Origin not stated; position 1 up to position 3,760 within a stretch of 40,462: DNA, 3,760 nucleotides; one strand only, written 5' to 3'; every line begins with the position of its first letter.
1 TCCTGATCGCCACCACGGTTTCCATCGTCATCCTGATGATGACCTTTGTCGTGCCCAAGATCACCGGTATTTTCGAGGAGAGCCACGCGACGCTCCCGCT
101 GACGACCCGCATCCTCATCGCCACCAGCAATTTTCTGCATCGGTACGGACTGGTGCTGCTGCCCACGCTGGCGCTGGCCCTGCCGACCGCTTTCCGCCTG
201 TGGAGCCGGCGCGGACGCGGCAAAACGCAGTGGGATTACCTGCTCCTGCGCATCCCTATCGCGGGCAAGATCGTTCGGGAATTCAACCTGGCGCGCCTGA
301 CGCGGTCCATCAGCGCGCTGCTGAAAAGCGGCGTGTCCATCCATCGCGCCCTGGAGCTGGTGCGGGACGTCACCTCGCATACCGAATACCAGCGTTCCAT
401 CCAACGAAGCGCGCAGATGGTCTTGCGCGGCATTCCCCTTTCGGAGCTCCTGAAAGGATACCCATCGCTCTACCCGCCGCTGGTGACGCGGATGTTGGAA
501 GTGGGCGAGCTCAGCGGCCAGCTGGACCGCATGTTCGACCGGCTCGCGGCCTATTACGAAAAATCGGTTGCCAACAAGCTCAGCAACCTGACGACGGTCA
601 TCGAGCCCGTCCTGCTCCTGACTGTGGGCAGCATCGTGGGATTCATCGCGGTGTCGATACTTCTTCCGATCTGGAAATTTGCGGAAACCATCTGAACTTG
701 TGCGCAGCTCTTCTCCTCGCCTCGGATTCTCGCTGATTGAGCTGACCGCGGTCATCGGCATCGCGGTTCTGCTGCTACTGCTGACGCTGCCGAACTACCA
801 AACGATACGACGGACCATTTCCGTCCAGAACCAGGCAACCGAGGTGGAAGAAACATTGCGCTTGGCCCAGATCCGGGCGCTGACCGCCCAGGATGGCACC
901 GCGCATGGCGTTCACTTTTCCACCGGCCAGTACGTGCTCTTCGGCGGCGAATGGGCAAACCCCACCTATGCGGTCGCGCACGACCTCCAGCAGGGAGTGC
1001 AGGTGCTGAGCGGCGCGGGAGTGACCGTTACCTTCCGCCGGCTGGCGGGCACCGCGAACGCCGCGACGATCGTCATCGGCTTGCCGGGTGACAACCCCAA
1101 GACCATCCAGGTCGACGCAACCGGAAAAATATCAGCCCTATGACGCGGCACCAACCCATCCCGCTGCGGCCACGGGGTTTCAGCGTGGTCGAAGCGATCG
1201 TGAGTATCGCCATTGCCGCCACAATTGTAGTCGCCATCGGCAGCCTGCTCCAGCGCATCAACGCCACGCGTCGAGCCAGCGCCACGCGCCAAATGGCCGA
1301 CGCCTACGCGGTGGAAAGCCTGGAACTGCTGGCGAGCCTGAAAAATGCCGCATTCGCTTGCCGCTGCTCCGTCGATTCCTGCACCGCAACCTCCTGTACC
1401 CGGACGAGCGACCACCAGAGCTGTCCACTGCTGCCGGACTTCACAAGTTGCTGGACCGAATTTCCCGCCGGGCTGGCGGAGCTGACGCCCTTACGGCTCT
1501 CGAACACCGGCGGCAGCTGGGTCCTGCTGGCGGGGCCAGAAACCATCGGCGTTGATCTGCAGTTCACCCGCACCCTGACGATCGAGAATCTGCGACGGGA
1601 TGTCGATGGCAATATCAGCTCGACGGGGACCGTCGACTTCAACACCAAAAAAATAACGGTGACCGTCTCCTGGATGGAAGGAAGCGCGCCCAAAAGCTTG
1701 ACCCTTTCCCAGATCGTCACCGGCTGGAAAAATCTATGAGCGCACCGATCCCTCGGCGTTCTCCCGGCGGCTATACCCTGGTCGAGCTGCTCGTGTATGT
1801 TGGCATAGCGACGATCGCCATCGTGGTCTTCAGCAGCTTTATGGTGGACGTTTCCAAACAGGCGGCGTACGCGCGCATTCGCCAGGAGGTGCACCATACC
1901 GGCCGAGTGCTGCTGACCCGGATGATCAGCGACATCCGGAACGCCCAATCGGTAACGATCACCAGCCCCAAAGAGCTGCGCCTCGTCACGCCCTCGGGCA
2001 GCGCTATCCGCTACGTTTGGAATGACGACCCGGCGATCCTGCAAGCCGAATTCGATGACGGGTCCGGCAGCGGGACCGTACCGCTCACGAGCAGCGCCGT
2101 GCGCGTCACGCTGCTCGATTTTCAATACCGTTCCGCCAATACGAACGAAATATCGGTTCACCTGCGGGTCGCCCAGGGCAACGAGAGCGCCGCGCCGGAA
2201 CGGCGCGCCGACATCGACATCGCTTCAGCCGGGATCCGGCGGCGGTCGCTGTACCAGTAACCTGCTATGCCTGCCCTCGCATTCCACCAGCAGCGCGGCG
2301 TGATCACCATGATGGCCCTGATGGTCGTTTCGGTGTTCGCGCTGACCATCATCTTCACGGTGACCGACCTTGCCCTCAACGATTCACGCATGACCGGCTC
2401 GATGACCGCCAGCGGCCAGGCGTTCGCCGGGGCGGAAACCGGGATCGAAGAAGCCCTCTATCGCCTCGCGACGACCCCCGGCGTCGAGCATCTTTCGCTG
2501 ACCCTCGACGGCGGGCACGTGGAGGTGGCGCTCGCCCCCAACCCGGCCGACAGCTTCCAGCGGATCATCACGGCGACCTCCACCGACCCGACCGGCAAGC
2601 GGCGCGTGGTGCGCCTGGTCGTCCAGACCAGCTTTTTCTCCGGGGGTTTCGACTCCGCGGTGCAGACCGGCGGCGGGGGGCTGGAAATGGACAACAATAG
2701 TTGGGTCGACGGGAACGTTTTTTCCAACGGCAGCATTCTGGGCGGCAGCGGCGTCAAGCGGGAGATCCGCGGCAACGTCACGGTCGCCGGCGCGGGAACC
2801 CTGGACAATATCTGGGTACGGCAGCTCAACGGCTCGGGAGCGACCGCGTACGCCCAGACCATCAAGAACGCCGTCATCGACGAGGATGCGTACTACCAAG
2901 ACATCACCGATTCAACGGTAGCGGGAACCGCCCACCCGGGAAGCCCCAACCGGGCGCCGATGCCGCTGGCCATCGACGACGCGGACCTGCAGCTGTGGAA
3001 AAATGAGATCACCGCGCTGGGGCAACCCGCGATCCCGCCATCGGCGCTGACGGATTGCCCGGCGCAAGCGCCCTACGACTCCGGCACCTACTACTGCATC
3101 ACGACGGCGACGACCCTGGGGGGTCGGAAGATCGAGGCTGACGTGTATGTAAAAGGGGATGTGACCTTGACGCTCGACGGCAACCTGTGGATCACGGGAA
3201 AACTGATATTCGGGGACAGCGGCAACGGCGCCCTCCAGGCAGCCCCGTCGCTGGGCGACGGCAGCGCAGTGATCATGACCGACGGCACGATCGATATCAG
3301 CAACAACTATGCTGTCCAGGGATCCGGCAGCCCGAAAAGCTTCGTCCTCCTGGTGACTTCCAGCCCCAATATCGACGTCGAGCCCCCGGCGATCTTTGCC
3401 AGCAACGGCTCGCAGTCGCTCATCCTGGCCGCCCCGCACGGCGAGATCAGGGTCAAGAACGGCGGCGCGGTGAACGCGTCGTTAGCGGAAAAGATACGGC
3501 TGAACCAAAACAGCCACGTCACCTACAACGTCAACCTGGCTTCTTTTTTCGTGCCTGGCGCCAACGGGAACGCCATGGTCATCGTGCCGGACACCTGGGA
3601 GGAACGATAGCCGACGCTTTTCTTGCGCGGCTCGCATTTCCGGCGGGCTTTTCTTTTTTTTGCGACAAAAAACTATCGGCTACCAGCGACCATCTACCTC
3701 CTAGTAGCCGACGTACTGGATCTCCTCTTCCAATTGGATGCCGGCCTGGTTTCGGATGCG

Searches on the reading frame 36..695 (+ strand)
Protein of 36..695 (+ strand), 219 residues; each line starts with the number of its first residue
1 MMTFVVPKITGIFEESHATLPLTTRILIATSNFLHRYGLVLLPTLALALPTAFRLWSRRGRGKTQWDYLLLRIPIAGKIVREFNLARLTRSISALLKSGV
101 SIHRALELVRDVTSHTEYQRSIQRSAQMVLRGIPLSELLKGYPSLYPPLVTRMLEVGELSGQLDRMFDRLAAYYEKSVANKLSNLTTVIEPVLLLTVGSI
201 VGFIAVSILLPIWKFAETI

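Call 6: search_protein_families(library=pfam, proteins=[window:36-695:+], max_evalue=0.01)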
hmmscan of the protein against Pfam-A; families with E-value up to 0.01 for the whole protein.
window:36-695:+ (219 aa): 1 family
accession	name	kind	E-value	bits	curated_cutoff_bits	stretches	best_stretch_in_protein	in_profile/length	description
PF00482.28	T2SSF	-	5e-27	94.8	25.2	1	89-211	2-125/125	Type II secretion system (T2SS), protein F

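Call 7: search_protein_families(library=ncbifam, proteins=[window:36-695:+], max_evalue=0.1)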
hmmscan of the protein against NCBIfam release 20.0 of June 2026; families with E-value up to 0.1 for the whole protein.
window:36-695:+ (219 aa): 6 families
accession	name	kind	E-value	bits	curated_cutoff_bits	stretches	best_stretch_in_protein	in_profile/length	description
TIGR02120.1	GspF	equivalog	1e-58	199.5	424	1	1-218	185-400/401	type II secretion system inner membrane protein GspF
NF052607.1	T4PiliAsmPilCThrm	equivalog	5.8e-44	150.8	700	1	1-216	188-401/406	type IV pilus assembly protein PilC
NF007861.0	PRK10573.1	equivalog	5.4e-42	144.3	401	1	1-217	181-396/401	protein transport protein HofC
NF052606.1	T4PiliAsmPilCMyx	equivalog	5.3e-38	130.9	700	1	2-219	203-418/419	type IV pilus assembly protein PilC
NF047826.1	T3SSXpsF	equivalog_domain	1.4e-30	106.4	650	1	2-219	189-404/405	type II secretion system protein XpsF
NF041012.2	T4P_ComGB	equivalog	1.5e-24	87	240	1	1-214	119-329/332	competence type IV pilus assembly protein ComGB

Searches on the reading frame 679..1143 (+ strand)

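Call 6: search_protein_families(library=pfam, proteins=[window:679-1143:+], max_evalue=0.01)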
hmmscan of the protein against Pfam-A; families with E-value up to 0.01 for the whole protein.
window:679-1143:+ (154 aa): 0 families

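Call 7: search_protein_families(library=ncbifam, proteins=[window:679-1143:+], max_evalue=0.1)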
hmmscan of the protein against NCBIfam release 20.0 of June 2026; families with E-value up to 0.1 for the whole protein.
window:679-1143:+ (154 aa): 10 families
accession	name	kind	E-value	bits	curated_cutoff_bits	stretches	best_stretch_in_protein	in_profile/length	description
NF040982.1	ComGD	equivalog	3.7e-05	24.1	70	1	16-87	3-74/139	competence type IV pilus minor pilin ComGD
NF040999.1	pilin_ComGC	equivalog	0.00055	20.1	75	1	16-54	3-41/84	competence type IV pilus major pilin ComGC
TIGR01708.2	typeII_sec_gspH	equivalog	0.0022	18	80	1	16-85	3-70/169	type II secretion system minor pseudopilin GspH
NF007800.0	PRK10506.1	equivalog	0.0051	16.7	158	1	14-69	8-63/163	prepilin peptidase-dependent protein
NF007862.0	PRK10574.1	equivalog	0.0057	16.8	138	1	15-44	5-34/145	prepilin peptidase-dependent pilin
TIGR02596.1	TIGR02596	subfamily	0.0063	16.6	70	1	17-69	1-53/196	Verru_Chthon cassette protein D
NF041013.1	T4P_ComGE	equivalog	0.01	15.9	49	1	16-61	5-50/83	competence type IV pilus minor pilin ComGE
NF041775.1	typeIV_PilA_Myxo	equivalog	0.025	14.6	400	0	15-55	11-50/214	type IV pilin protein PilA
TIGR02532.1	IV_pilin_GFxxxE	domain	0.045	13.6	16.3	1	15-37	2-24/24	prepilin-type N-terminal cleavage/methylation domain-containing protein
NF007848.0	PRK10557.1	equivalog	0.088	12.1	120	0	14-63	10-59/192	prepilin peptidase-dependent protein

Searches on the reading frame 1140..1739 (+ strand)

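Call 6: search_protein_families(library=pfam, proteins=[window:1140-1739:+], max_evalue=0.01)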
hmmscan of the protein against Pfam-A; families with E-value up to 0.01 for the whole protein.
window:1140-1739:+ (199 aa): 1 family
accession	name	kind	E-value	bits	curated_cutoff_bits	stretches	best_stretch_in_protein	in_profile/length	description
PF07963.17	N_methyl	-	0.0076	16.2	21.2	0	12-33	5-26/27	Prokaryotic N-terminal methylation motif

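Call 7: search_protein_families(library=ncbifam, proteins=[window:1140-1739:+], max_evalue=0.1)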
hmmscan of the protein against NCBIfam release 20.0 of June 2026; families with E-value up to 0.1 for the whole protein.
window:1140-1739:+ (199 aa): 6 families
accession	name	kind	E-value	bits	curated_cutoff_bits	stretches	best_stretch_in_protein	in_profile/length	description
TIGR02523.1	type_IV_pilV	equivalog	0.0082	16.6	52.2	1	12-66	2-56/139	type IV pilus modification protein PilV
NF041013.1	T4P_ComGE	equivalog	0.011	15.8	49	1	12-53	4-45/83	competence type IV pilus minor pilin ComGE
NF007848.0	PRK10557.1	equivalog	0.013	14.8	120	1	7-89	6-85/192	prepilin peptidase-dependent protein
NF041002.1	pilin_ComGF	equivalog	0.029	14.6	80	1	12-72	2-61/139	competence type IV pilus minor pilin ComGF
TIGR02598.1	TIGR02598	subfamily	0.031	14.5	51.4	1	13-60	1-47/151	Verru_Chthon cassette protein B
TIGR01711.1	gspJ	equivalog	0.056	13.2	64.85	1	12-51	1-40/192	type II secretion system minor pseudopilin GspJ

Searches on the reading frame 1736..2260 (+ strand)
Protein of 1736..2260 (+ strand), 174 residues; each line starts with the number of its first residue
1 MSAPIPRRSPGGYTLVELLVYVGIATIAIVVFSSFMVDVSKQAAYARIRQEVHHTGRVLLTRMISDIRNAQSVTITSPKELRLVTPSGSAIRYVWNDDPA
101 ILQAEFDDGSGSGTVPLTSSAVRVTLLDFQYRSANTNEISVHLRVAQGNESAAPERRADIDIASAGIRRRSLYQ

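Call 6: search_protein_families(library=pfam, proteins=[window:1736-2260:+], max_evalue=0.01)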
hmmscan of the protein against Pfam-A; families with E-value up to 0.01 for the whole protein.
window:1736-2260:+ (174 aa): 1 family
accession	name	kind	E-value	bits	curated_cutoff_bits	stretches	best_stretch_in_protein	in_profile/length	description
PF07963.17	N_methyl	-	0.0018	18.2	21.2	1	10-31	4-25/27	Prokaryotic N-terminal methylation motif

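Call 7: search_protein_families(library=ncbifam, proteins=[window:1736-2260:+], max_evalue=0.1)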
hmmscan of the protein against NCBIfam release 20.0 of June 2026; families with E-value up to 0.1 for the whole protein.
window:1736-2260:+ (174 aa): 4 families
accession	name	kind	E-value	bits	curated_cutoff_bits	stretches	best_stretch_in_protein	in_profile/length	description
TIGR02599.1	TIGR02599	subfamily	0.00066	19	256.5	1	12-70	1-59/361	Verru_Chthon cassette protein C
NF038304.1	EPS_HpsC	equivalog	0.0071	15.9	200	1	8-41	18-51/318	hormogonium polysaccharide secretion pseudopilin HpsC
NF040982.1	ComGD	equivalog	0.0085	16.5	70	1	12-89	3-69/139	competence type IV pilus minor pilin ComGD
NF040979.1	Ve_Ilp_Nterm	equivalog_domain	0.086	11.2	1125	0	109-152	490-535/550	inverse autotransporter adhesin Ilp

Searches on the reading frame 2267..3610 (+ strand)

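Call 6: search_protein_families(library=pfam, proteins=[window:2267-3610:+], max_evalue=0.01)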
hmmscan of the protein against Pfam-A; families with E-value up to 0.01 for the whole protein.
window:2267-3610:+ (447 aa): 0 families

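Call 7: search_protein_families(library=ncbifam, proteins=[window:2267-3610:+], max_evalue=0.1)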
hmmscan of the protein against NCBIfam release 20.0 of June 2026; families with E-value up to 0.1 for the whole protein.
window:2267-3610:+ (447 aa): 1 family
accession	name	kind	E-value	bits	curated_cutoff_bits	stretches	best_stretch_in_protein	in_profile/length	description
TIGR04393.1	rpt_T5SS_PEPC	repeat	0.049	13.6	23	0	296-324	11-40/49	T5SS/PEP-CTERM-associated repeat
